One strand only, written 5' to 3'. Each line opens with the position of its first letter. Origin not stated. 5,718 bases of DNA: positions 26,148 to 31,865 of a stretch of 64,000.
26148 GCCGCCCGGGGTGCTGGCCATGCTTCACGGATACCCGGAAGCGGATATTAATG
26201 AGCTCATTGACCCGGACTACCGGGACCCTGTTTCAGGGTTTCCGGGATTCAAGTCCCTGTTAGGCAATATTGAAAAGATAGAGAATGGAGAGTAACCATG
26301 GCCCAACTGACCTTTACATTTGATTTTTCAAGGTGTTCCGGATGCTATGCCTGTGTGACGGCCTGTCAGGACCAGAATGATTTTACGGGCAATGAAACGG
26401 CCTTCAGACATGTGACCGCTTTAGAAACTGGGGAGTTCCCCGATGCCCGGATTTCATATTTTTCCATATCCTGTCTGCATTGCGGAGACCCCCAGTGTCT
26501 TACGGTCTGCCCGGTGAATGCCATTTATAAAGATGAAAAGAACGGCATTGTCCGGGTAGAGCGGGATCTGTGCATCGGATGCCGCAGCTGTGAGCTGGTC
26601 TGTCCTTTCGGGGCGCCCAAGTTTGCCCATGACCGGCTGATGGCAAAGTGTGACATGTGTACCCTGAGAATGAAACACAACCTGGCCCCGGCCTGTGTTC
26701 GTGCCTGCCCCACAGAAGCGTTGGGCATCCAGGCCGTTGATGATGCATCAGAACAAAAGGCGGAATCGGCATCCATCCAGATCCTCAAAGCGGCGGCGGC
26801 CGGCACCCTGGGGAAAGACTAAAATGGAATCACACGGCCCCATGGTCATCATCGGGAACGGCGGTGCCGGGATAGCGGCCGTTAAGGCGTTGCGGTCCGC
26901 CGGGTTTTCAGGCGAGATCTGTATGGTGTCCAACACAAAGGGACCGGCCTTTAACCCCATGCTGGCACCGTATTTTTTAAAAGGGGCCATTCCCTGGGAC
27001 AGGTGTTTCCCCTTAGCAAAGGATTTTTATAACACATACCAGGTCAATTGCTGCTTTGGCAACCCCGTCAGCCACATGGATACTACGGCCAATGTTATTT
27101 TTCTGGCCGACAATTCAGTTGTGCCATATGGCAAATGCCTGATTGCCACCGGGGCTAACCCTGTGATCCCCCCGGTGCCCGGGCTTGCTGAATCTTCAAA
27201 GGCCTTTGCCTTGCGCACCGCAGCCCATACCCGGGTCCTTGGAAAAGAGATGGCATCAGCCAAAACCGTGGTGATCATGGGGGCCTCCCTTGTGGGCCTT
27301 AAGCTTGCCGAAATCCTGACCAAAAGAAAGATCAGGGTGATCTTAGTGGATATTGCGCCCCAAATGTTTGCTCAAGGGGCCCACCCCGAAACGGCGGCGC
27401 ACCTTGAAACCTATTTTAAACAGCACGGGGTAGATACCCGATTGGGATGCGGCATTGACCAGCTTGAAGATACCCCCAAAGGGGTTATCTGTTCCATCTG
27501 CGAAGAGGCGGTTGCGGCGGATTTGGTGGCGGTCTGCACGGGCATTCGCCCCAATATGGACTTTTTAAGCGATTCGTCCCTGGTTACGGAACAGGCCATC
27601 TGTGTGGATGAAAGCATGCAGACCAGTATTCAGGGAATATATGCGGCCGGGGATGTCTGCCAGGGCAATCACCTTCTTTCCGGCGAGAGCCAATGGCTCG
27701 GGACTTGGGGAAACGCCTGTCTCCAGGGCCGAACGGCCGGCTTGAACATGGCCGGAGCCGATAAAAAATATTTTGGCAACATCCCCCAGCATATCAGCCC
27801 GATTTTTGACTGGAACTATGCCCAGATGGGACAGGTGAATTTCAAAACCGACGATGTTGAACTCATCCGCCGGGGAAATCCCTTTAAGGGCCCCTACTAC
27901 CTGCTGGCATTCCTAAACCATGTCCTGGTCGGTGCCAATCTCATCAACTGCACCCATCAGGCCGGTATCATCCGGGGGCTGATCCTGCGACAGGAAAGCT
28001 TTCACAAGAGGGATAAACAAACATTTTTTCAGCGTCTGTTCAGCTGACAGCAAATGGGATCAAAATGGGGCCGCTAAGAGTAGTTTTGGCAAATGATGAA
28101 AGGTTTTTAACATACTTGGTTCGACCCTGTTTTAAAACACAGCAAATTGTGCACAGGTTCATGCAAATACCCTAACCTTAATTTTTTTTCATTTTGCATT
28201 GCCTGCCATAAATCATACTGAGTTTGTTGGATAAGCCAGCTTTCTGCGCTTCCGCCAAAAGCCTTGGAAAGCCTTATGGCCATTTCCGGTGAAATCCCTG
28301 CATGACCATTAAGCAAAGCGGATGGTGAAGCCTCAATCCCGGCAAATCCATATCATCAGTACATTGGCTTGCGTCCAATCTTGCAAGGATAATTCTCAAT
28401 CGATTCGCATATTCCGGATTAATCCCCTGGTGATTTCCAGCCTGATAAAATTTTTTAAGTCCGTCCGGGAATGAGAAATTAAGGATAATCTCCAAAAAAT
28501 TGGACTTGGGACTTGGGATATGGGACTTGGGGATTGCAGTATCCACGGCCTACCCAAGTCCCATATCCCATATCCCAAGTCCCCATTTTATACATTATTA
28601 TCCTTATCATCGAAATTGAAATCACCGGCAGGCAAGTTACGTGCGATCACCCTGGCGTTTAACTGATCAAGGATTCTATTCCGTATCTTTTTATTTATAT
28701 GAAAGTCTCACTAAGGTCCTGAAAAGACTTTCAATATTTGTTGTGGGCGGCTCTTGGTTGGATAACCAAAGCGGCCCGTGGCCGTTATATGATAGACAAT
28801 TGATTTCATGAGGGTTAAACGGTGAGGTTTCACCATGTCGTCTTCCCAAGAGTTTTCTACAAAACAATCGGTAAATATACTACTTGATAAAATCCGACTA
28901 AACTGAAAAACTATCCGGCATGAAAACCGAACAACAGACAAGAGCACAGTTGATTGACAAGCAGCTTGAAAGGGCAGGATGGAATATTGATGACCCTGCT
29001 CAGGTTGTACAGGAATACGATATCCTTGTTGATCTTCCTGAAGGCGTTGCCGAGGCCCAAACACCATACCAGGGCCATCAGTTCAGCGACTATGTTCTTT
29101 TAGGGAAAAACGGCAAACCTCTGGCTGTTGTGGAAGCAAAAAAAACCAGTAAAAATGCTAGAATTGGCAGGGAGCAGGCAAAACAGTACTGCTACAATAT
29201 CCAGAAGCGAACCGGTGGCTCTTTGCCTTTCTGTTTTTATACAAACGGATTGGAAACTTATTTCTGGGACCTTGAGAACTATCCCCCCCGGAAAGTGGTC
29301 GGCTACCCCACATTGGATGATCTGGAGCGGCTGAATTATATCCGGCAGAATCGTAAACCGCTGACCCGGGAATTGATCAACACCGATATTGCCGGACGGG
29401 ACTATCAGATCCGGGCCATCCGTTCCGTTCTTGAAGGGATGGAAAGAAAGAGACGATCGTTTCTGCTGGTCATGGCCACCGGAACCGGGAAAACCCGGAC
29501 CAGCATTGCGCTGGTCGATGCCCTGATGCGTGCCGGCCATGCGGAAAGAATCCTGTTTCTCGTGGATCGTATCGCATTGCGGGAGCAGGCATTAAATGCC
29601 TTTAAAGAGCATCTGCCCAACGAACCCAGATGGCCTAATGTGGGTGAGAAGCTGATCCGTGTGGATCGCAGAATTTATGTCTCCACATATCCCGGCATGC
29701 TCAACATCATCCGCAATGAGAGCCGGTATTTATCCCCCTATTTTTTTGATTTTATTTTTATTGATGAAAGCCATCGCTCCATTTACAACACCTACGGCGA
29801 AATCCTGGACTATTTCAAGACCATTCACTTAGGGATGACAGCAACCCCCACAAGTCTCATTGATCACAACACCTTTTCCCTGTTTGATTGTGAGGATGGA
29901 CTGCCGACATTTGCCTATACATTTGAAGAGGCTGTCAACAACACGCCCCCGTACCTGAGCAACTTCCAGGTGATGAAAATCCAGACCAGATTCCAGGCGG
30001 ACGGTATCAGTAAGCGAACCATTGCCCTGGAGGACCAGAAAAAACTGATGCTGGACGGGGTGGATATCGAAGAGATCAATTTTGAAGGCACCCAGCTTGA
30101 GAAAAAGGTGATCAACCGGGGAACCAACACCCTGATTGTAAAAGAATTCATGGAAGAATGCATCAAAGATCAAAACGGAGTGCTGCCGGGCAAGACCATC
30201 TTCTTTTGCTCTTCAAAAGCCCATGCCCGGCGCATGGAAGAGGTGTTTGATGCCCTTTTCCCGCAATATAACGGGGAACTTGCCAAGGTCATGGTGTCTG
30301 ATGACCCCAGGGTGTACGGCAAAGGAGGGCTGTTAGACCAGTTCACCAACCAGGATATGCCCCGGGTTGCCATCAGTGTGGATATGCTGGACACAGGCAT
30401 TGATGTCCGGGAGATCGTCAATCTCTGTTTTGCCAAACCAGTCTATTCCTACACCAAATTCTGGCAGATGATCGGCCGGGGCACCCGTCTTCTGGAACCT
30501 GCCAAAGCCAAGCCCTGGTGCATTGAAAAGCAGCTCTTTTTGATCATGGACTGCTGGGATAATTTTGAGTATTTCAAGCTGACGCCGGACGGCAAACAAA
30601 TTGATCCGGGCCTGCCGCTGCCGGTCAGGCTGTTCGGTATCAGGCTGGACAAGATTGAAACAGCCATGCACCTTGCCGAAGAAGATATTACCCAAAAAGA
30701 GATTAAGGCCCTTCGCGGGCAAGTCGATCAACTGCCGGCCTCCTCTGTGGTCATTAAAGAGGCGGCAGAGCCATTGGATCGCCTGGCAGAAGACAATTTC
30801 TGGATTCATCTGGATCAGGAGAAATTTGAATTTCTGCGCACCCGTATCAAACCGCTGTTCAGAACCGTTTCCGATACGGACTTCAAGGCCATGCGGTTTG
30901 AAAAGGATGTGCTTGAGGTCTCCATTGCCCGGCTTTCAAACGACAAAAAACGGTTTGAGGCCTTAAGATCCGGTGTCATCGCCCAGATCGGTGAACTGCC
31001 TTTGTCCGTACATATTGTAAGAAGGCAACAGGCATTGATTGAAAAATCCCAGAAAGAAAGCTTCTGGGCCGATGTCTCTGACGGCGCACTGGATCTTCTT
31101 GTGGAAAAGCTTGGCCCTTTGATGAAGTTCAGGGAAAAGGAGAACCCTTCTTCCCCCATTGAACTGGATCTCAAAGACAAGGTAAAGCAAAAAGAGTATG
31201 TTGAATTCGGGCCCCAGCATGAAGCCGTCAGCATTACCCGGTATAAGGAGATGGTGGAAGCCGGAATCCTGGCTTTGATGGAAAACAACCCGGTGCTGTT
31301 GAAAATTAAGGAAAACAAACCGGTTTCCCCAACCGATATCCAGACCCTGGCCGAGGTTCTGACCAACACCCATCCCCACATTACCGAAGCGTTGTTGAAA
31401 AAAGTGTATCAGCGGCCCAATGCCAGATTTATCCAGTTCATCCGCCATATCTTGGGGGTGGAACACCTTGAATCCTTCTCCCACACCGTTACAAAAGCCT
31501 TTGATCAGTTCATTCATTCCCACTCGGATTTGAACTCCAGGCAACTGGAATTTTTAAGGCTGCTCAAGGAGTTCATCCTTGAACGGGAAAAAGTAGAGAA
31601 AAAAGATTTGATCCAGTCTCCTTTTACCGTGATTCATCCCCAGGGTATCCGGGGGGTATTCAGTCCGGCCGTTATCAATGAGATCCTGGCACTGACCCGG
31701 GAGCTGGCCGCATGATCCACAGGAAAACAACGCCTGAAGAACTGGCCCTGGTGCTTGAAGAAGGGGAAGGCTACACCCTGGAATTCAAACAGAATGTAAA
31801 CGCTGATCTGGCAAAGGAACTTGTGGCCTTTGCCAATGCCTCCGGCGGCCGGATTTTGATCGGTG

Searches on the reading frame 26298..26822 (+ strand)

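Call 32: search_protein_families(library=pfam, max_evalue=0.00001, proteins=[window:26298-26822:+])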
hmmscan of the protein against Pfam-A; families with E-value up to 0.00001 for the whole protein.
window:26298-26822:+ (174 aa): 12 families
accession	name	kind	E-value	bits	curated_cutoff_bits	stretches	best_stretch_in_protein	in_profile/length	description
PF13247.11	Fer4_11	-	7.2e-23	81.1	26.2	1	52-145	3-98/100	4Fe-4S dicluster domain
PF12838.12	Fer4_7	-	2.5e-16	60.3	27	1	59-106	2-52/52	4Fe-4S dicluster domain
PF00037.32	Fer4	-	1.9e-14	53.2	21.1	1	86-107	2-23/24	4Fe-4S binding domain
PF12837.12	Fer4_6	-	6.8e-14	51.5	25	1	84-107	1-24/24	4Fe-4S binding domain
PF13237.11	Fer4_10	-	7.7e-12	45.4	25.5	1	58-103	8-53/53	4Fe-4S dicluster domain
PF13187.11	Fer4_9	-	2.1e-10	40.9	27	1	59-105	2-50/52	4Fe-4S dicluster domain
PF12797.12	Fer4_2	-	2.1e-10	40.3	24.5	0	84-104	2-22/22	4Fe-4S binding domain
PF12798.12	Fer4_3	-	1.3e-08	35.4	27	0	92-106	1-15/15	4Fe-4S binding domain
PF14697.11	Fer4_21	-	1.1e-07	32.3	35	1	58-104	7-53/59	4Fe-4S dicluster domain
PF12800.12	Fer4_4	-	1.7e-07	31.4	24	0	90-105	2-17/17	4Fe-4S binding domain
PF25160.1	LdpA_Fe-S-bd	-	1.2e-06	28.6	27.6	0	62-105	5-41/49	LdpA Fe-S cluster-binding domain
PF13484.11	Fer4_16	-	1.5e-06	29.3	30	0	59-79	2-20/66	4Fe-4S double cluster binding domain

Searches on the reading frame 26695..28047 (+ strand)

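Call 32: search_protein_families(library=pfam, max_evalue=0.00001, proteins=[window:26695-28047:+])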
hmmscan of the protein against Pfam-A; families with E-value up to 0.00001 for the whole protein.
window:26695-28047:+ (450 aa): 3 families
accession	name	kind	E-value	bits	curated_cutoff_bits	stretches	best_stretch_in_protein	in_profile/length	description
PF07992.20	Pyr_redox_2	-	2.1e-46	159.1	26.1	1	50-344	3-290/291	Pyridine nucleotide-disulphide oxidoreductase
PF00070.33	Pyr_redox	-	1.6e-10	41.8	22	1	192-263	2-72/82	Pyridine nucleotide-disulphide oxidoreductase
PF13738.12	Pyr_redox_3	-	1.7e-06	27.9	30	0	147-319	127-305/305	Pyridine nucleotide-disulphide oxidoreductase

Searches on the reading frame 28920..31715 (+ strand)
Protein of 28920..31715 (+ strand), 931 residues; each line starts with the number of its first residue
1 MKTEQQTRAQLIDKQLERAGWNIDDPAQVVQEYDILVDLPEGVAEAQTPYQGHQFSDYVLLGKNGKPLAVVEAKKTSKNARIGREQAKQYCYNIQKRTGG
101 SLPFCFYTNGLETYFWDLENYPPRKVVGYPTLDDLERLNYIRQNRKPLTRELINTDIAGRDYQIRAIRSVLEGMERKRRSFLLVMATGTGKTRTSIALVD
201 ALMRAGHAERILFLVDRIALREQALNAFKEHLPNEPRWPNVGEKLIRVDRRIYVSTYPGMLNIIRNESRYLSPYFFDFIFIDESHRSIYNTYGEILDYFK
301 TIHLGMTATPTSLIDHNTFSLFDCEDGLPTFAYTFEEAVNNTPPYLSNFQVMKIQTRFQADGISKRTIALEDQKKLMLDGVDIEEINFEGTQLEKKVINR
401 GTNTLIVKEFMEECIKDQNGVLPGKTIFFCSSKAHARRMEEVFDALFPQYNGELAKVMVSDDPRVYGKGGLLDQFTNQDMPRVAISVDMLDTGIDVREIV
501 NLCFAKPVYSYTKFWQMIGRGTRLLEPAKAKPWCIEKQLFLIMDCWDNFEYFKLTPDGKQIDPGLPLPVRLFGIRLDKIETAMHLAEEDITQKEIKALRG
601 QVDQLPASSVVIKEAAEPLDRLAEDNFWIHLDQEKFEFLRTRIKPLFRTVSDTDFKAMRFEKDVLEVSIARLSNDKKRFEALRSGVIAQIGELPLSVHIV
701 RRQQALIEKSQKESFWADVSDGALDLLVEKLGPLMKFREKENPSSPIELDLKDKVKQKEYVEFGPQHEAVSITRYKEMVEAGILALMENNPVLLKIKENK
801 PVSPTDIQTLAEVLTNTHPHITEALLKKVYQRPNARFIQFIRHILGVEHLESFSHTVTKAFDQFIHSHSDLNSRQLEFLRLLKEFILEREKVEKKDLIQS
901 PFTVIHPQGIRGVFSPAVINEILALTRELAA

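Call 32: search_protein_families(library=pfam, max_evalue=0.00001, proteins=[window:28920-31715:+])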
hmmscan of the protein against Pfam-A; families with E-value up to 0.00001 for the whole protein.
window:28920-31715:+ (931 aa): 6 families
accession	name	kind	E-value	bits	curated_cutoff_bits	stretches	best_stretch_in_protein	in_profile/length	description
PF04851.21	ResIII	-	9.5e-40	136.6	22.5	1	158-311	3-163/164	Type III restriction enzyme, res subunit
PF08463.15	EcoEI_R_C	-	2.8e-25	89.7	24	1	774-924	2-156/163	EcoEI R protein C-terminal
PF18766.7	SWI2_SNF2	-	2e-15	57.5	26.7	1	162-341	1-182/221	SWI2/SNF2 ATPase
PF04313.20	HSDR_N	-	1.9e-12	47.9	25.1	1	2-122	2-196/198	Type I restriction enzyme R protein N terminus (HSDR_N)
PF00270.35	DEAD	-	1.2e-08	35.3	26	1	161-311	2-161/167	DEAD/DEAH box helicase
PF00271.37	Helicase_C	-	7.9e-06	26.5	23.5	0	423-523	15-108/110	Helicase conserved C-terminal domain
